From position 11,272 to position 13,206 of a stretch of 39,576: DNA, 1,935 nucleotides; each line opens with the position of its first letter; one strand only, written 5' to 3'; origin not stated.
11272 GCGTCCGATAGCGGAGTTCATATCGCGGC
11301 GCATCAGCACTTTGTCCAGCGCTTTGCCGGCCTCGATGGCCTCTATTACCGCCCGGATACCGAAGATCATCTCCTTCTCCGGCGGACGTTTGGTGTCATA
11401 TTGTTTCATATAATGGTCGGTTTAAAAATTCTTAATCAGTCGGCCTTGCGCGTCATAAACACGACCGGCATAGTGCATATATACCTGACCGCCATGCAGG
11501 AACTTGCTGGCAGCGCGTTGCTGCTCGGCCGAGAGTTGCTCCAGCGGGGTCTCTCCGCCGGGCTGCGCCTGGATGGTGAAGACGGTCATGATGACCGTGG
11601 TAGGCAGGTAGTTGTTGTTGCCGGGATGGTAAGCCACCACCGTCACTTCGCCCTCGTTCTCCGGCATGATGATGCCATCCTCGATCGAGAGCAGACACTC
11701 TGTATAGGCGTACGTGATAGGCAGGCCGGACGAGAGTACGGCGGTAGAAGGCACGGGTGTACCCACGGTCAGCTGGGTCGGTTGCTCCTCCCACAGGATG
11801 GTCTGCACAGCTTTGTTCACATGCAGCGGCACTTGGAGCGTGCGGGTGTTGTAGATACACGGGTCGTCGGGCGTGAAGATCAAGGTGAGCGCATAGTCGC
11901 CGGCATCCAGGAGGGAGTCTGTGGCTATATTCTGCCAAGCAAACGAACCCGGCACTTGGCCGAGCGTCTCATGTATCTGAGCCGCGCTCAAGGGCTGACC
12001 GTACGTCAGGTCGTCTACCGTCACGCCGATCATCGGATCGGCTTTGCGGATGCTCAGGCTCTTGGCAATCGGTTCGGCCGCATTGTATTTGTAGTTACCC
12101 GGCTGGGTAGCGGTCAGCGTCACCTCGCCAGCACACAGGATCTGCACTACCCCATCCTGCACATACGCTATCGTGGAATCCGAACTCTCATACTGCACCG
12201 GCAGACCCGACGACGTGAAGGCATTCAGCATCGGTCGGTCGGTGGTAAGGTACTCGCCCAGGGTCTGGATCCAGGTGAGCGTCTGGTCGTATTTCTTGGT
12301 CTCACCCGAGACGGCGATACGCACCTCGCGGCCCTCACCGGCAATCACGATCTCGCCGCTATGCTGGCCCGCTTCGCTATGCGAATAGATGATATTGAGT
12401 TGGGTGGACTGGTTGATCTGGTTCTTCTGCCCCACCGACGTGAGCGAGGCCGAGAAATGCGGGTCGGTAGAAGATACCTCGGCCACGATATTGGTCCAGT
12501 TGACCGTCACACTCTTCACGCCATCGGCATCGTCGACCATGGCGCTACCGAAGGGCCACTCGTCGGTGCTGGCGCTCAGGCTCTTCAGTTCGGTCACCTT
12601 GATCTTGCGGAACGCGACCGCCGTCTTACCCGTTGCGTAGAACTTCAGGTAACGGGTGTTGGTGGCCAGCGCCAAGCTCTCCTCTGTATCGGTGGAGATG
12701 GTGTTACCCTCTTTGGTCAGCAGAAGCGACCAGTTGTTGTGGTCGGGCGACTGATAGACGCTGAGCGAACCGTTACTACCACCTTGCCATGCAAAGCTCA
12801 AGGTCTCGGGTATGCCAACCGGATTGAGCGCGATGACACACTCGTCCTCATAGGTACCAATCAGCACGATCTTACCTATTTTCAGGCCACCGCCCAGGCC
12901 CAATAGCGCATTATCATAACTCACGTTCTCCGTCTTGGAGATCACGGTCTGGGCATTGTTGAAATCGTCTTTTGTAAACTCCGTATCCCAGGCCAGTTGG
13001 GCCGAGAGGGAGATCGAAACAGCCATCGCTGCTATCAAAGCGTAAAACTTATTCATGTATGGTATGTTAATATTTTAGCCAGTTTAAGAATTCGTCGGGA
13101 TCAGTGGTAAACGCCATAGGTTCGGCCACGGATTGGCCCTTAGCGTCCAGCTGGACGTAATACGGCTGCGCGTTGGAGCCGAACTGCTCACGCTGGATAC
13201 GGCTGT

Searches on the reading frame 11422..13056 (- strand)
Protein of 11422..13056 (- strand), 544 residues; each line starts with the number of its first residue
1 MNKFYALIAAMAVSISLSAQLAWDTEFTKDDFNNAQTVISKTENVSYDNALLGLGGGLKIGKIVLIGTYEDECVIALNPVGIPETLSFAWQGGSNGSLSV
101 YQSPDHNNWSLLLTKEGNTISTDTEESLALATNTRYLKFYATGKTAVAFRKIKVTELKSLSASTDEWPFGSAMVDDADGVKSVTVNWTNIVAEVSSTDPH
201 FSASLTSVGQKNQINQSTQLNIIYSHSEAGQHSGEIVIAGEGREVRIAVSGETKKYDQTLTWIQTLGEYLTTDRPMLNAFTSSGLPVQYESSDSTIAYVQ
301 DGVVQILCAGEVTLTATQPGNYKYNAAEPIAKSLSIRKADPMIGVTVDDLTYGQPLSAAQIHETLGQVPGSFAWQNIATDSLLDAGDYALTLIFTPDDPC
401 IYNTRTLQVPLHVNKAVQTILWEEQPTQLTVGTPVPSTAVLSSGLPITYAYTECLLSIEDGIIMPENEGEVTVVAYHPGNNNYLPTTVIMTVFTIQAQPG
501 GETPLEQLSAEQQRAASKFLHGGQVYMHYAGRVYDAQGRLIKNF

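Call 91: search_protein_families(library=pfam, proteins=[window:11422-13056:-], max_evalue=0.001)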
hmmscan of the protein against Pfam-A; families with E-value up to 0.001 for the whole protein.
window:11422-13056:- (544 aa): 1 family
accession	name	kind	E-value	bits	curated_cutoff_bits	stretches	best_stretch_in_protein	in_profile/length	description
PF21461.3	HL_N-beta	-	0.0005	20.2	27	0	457-486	25-55/57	Hyaluronate lyase, N-terminal beta-sheet domain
